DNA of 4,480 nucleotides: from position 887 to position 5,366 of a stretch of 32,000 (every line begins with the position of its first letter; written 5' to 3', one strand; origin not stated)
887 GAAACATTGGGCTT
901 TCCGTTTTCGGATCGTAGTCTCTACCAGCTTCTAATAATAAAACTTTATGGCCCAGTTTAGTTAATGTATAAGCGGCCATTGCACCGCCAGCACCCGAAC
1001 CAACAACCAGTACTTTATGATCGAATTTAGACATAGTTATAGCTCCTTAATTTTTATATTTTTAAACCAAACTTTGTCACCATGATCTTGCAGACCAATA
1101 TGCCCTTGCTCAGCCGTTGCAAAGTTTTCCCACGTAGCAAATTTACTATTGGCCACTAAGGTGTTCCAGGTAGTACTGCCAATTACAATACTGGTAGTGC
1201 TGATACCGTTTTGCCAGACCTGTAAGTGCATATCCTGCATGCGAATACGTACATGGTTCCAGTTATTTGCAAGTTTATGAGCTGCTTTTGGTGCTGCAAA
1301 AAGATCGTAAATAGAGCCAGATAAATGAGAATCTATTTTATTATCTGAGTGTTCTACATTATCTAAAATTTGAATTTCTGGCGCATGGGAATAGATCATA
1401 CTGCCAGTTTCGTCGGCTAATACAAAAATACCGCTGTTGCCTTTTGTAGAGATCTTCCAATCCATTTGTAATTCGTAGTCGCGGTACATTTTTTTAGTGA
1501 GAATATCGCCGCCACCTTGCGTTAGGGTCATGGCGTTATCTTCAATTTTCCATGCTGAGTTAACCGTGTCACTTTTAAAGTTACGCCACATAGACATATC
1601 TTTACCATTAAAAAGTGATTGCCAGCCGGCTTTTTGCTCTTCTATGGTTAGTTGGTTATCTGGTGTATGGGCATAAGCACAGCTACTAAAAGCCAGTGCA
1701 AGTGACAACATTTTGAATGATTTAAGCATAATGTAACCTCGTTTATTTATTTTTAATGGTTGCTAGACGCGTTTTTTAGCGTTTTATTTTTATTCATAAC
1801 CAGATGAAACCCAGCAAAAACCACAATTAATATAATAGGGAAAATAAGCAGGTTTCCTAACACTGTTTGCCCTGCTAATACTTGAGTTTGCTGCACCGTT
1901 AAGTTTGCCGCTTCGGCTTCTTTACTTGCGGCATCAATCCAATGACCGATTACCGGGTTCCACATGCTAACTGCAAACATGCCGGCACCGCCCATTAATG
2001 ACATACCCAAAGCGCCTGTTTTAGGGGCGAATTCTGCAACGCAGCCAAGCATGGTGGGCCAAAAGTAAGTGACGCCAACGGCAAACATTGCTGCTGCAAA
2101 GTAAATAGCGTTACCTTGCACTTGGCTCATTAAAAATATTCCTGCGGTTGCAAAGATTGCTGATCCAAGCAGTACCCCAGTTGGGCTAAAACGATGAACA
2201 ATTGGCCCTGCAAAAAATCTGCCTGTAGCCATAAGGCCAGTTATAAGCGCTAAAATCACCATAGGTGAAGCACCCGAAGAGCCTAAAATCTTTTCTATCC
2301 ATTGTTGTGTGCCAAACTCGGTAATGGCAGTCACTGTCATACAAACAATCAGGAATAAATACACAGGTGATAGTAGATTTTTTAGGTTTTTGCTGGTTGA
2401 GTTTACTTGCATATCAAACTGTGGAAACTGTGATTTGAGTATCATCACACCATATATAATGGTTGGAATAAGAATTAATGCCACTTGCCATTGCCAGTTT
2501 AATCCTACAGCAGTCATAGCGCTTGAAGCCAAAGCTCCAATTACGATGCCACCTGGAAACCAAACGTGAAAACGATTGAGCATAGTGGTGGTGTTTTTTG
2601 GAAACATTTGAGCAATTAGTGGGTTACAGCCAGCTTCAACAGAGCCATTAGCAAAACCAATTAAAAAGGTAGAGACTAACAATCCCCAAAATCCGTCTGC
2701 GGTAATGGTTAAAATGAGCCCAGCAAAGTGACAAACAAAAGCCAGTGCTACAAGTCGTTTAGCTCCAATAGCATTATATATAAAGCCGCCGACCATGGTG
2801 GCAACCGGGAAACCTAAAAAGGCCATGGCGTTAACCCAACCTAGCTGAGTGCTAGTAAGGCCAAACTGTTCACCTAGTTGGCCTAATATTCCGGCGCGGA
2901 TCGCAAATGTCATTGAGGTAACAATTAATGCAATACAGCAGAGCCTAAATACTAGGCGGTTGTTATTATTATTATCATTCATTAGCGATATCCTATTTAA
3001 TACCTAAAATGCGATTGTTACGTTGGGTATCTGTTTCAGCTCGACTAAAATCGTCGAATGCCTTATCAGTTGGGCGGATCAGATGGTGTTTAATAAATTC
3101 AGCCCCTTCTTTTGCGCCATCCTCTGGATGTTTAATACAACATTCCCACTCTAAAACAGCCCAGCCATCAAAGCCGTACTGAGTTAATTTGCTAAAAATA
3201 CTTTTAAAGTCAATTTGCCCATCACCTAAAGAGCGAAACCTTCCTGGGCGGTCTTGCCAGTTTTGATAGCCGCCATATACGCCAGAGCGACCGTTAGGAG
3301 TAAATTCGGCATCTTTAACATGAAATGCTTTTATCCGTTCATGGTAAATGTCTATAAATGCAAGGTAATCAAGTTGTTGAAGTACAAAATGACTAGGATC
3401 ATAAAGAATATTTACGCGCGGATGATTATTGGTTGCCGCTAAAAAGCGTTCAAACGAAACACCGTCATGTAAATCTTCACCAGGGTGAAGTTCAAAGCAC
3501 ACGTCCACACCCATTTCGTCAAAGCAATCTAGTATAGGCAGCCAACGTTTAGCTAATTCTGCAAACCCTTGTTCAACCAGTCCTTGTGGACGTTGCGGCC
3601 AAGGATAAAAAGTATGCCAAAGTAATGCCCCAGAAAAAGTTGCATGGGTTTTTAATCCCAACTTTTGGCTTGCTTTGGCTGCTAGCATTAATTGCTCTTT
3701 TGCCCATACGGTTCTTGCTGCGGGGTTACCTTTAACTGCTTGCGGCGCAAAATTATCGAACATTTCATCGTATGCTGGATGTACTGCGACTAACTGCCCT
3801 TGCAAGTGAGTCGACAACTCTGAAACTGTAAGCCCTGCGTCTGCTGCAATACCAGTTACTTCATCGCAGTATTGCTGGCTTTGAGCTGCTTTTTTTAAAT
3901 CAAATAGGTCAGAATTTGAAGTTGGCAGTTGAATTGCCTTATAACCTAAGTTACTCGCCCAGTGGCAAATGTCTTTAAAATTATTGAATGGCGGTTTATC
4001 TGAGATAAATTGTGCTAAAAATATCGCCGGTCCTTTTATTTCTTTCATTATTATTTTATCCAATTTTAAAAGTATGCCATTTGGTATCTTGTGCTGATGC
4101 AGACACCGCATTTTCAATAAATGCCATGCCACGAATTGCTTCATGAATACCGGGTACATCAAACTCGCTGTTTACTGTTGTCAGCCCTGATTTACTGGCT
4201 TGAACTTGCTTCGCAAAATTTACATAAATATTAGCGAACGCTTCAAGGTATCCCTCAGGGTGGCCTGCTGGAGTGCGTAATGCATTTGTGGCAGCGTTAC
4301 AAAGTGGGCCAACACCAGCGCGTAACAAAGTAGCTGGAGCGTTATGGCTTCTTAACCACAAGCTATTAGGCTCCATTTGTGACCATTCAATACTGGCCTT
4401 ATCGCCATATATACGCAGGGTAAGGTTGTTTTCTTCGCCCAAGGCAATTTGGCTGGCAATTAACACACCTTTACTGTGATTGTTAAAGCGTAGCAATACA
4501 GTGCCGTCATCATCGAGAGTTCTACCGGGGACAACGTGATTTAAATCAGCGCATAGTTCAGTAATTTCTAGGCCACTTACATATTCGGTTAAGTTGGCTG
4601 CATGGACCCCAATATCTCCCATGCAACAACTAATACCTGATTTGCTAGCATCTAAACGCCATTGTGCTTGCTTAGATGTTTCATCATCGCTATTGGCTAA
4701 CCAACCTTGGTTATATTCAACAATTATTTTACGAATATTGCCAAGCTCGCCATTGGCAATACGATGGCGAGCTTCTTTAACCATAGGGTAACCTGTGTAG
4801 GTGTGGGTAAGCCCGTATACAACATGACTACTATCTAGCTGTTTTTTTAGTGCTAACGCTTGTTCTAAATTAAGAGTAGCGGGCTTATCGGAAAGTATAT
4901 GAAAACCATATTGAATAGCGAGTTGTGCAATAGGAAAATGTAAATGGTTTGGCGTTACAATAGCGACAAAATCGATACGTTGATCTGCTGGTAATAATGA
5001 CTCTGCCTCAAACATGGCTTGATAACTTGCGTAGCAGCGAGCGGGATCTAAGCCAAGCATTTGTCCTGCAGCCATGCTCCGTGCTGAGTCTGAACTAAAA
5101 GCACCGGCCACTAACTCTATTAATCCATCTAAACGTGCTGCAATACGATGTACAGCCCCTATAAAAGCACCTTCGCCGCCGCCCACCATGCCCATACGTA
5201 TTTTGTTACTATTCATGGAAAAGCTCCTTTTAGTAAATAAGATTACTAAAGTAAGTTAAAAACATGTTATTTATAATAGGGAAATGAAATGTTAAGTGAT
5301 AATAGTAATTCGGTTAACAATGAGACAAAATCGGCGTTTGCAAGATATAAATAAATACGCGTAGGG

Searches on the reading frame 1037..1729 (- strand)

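Call 5: search_protein_families(library=pfam, proteins=[window:1037-1729:-])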
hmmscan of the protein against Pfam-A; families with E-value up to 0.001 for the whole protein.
window:1037-1729:- (230 aa): 1 family
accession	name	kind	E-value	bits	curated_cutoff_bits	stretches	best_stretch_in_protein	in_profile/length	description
PF06439.18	3keto-disac_hyd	-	1e-47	163.1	26.8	1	35-228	1-187/187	3-keto-disaccharide hydrolase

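Call 6: search_protein_families(library=ncbifam, proteins=[window:1037-1729:-])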
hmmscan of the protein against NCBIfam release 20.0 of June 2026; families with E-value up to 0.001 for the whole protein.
window:1037-1729:- (230 aa): 0 families

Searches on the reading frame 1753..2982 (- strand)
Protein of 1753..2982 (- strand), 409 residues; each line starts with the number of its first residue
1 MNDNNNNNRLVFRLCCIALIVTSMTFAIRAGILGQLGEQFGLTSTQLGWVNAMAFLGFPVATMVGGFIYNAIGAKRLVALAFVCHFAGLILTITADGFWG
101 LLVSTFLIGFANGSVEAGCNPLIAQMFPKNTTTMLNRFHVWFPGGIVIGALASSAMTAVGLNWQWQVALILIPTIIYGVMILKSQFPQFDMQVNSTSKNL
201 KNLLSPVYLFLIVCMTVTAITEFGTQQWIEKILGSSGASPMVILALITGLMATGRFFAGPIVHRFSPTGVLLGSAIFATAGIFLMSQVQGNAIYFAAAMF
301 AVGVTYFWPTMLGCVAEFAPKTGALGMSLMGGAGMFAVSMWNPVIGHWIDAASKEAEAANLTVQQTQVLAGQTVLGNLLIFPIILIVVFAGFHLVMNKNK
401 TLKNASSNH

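Call 5: search_protein_families(library=pfam, proteins=[window:1753-2982:-])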
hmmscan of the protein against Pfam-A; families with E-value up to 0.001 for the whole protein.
window:1753-2982:- (409 aa): 1 family
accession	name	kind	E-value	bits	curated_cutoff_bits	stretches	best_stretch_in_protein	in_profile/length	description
PF07690.21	MFS_1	-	1e-25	90.9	33.4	1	16-337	2-342/347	Major Facilitator Superfamily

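Call 6: search_protein_families(library=ncbifam, proteins=[window:1753-2982:-])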
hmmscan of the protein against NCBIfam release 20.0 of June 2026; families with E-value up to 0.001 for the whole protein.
window:1753-2982:- (409 aa): 7 families
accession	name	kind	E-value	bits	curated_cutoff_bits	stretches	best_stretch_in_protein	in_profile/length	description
TIGR00893.1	2A0114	subfamily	8e-12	44.8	395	1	35-183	19-167/399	D-galactonate transporter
TIGR00886.1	2A0108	subfamily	5.3e-09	35.6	311.7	1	34-132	24-124/368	NarK family nitrate/nitrite MFS transporter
TIGR00895.1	2A0115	subfamily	5.5e-08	32.1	418.55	1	7-176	14-184/398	aromatic acid/H+ symport family MFS transporter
NF052357.1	GlucTporGlcPStph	equivalog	4.2e-07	29.2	750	1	6-181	3-178/445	glucose transporter GlcP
TIGR00881.1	2A0104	subfamily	2.4e-05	23.6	407.75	1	34-181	19-167/379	phosphoglycerate transporter protein PgtP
TIGR00880.1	2_A_01_02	superfamily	6.2e-05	23.1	131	1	54-182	3-135/141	multidrug resistance protein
NF002982.0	PRK03699.1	equivalog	0.00026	20.2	221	1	6-289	4-293/395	MFS transporter TsgA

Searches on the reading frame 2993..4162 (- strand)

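Call 5: search_protein_families(library=pfam, proteins=[window:2993-4162:-])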
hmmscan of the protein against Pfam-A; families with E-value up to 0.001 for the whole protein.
window:2993-4162:- (389 aa): 1 family
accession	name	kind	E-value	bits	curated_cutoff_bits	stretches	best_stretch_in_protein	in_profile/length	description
PF01261.30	AP_endonuc_2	-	1.7e-39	136.5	31.1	1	67-358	2-247/249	Xylose isomerase-like TIM barrel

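Call 6: search_protein_families(library=ncbifam, proteins=[window:2993-4162:-])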
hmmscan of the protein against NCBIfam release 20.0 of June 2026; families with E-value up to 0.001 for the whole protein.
window:2993-4162:- (389 aa): 2 families
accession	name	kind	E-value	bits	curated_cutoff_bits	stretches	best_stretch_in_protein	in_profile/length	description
TIGR04379.1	myo_inos_iolE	equivalog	2e-18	67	290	1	178-359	107-288/290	myo-inosose-2 dehydratase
NF009688.0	PRK13209.1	subfamily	0.0006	18.9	317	0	305-362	218-278/286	L-ribulose-5-phosphate 3-epimerase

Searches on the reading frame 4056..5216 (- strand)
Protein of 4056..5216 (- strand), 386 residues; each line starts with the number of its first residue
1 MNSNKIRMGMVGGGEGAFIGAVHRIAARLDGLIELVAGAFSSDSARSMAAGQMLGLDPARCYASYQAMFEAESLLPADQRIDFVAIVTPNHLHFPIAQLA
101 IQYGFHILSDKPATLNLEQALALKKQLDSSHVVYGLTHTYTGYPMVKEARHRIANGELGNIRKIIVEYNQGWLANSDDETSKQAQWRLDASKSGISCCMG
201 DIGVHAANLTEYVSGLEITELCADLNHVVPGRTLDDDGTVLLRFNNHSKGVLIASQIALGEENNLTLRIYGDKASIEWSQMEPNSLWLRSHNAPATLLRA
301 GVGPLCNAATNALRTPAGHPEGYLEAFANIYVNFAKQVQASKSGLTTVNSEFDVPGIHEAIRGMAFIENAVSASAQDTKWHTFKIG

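Call 5: search_protein_families(library=pfam, proteins=[window:4056-5216:-])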
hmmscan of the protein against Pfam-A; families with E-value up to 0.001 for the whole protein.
window:4056-5216:- (386 aa): 3 families
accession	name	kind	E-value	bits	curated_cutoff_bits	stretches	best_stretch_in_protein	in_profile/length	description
PF22725.1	GFO_IDH_MocA_C3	-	1.3e-24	87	27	1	147-277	2-124/124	GFO/IDH/MocA C-terminal domain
PF01408.29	GFO_IDH_MocA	-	1.2e-14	55.5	24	1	6-136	1-118/120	Oxidoreductase family, NAD-binding Rossmann fold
PF02894.22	GFO_IDH_MocA_C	-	4e-12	46.8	22.9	1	151-378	2-214/218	Oxidoreductase family, C-terminal alpha/beta domain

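Call 6: search_protein_families(library=ncbifam, proteins=[window:4056-5216:-])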
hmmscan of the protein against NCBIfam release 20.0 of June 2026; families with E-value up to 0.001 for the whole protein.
window:4056-5216:- (386 aa): 6 families
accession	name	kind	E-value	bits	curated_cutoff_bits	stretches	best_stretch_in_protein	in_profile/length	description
NF052479.1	LevoglcsnDh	equivalog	5.5e-28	97.7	650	1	5-235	3-222/386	levoglucosan dehydrogenase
NF041392.1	XylDh_Gfo6_Halo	equivalog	1.1e-18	67.2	350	1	78-277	80-274/350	D-xylose 1-dehydrogenase Gfo6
NF008607.0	PRK11579.1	subfamily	1.1e-13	50.9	330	1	67-263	52-236/346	oxidoreductase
NF040723.1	UDP-GlcNAcDh_Arch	equivalog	1.6e-12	47.5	450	1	7-164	2-144/302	UDP-N-acetylglucosamine 3-dehydrogenase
TIGR04380.1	myo_inos_iolG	equivalog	2.4e-11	43.1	355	1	74-291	59-265/330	inositol 2-dehydrogenase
NF058561.1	BT_2158_fam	equivalog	4.1e-08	32.2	750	1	58-164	79-180/487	glycoside 3-dehydrogenase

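Call 65: find_homologous_proteins(query=window:4056-5216:-, max_evalue=1e-60)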
Query window:4056-5216:- (386 aa): 8000 proteins with E <= 1e-60 among 8000 candidates; the best 120 are listed.
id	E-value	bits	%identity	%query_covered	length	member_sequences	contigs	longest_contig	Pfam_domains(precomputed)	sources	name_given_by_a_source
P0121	1.0e-256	869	99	100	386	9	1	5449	PF01408.29,PF22725.2,PF02894.23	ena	-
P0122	1.0e-203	694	79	100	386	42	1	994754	PF01408.29,PF22725.2,PF02894.23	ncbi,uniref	ncbi:Gfo/Idh/MocA family protein [Pseudoalteromonas sp. B160]|uniref:Gfo/Idh/MocA family protein n=1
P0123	3.2e-199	679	77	100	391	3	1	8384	PF01408.29,PF22725.2,PF02894.23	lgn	-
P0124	1.1e-198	678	76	100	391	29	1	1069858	PF01408.29,PF22725.2,PF02894.23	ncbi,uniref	ncbi:Gfo/Idh/MocA family protein [Pseudoalteromonas sp. ASV78]|uniref:Gfo/Idh/MocA family protein n=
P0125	1.9e-198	677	76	100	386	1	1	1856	PF01408.29,PF22725.2,PF02894.23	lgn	-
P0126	2.6e-198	676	76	100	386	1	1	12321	PF01408.29,PF22725.2,PF02894.23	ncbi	-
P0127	3.7e-196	669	76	100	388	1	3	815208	PF01408.29,PF22725.2,PF02894.23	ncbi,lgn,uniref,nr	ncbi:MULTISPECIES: Gfo/Idh/MocA family protein [Pseudoalteromonas]|uniref:Oxidoreductase n=1 Tax=Pse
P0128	3.9e-196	669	76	100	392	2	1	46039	PF01408.29,PF22725.2,PF02894.23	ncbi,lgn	-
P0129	5.2e-196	669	75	100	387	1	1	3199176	PF01408.29,PF22725.2,PF02894.23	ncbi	ncbi:Gfo/Idh/MocA family protein [Pseudoalteromonas sp. GB56]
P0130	7.1e-196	668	75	100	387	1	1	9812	PF01408.29,PF22725.2,PF02894.23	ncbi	-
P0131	1.3e-195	667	75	100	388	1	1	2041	PF01408.29,PF22725.2,PF02894.23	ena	-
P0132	1.4e-195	667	75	100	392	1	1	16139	PF01408.29,PF22725.2,PF02894.23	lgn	-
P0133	1.4e-195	667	75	100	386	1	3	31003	PF01408.29,PF22725.2,PF02894.23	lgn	-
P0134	1.5e-195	667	76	100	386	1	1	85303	PF01408.29,PF22725.2,PF02894.23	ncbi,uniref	ncbi:Gfo/Idh/MocA family protein [Pseudoalteromonas sp. DY56-GL79]|uniref:Gfo/Idh/MocA family protei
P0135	1.5e-195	667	75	100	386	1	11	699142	PF01408.29,PF22725.2,PF02894.23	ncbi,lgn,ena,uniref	ncbi:MAG: Gfo/Idh/MocA family protein [Pseudoalteromonas sp.]|uniref:Gfo/Idh/MocA family protein n=1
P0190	1.7e-174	598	67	99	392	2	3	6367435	PF01408.29,PF22725.2,PF02894.23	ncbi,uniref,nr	ncbi:Gfo/Idh/MocA family oxidoreductase [Shewanella sp. D64]|uniref:Gfo/Idh/MocA family protein n=1 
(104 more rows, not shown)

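Call 66: find_encoding_contigs(protein=P0190, flank=5000, max_places=1)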
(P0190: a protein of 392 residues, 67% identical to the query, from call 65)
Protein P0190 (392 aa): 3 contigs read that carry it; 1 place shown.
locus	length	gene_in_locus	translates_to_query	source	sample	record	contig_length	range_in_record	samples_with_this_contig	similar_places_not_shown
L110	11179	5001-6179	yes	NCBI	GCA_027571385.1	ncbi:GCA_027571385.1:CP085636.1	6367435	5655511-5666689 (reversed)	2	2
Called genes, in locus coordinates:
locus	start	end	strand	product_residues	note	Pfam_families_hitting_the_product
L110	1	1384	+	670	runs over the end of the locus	PF00082:Peptidase_S8, PF18047:PatG_D, PF18065:PatG_C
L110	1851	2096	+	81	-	-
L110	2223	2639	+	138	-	-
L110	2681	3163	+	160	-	-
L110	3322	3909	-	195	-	PF07963:N_methyl (weak)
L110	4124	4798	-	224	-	PF08448:PAS_4, PF00165:HTH_AraC, PF12833:HTH_18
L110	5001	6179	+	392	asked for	PF01408:GFO_IDH_MocA, PF22725:GFO_IDH_MocA_C3, PF02894:GFO_IDH_MocA_C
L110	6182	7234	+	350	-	PF01261:AP_endonuc_2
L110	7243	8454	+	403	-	PF00083:Sugar_tr, PF07690:MFS_1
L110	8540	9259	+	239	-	PF06439:3keto-disac_hyd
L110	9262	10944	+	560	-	PF00732:GMC_oxred_N, PF00890:FAD_binding_2 (weak), PF03486:HI0933_like (faint), PF13450:NAD_binding_8 (weak), PF05199:GMC_oxred_C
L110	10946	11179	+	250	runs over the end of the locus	PF13618:Gluconate_2-dh3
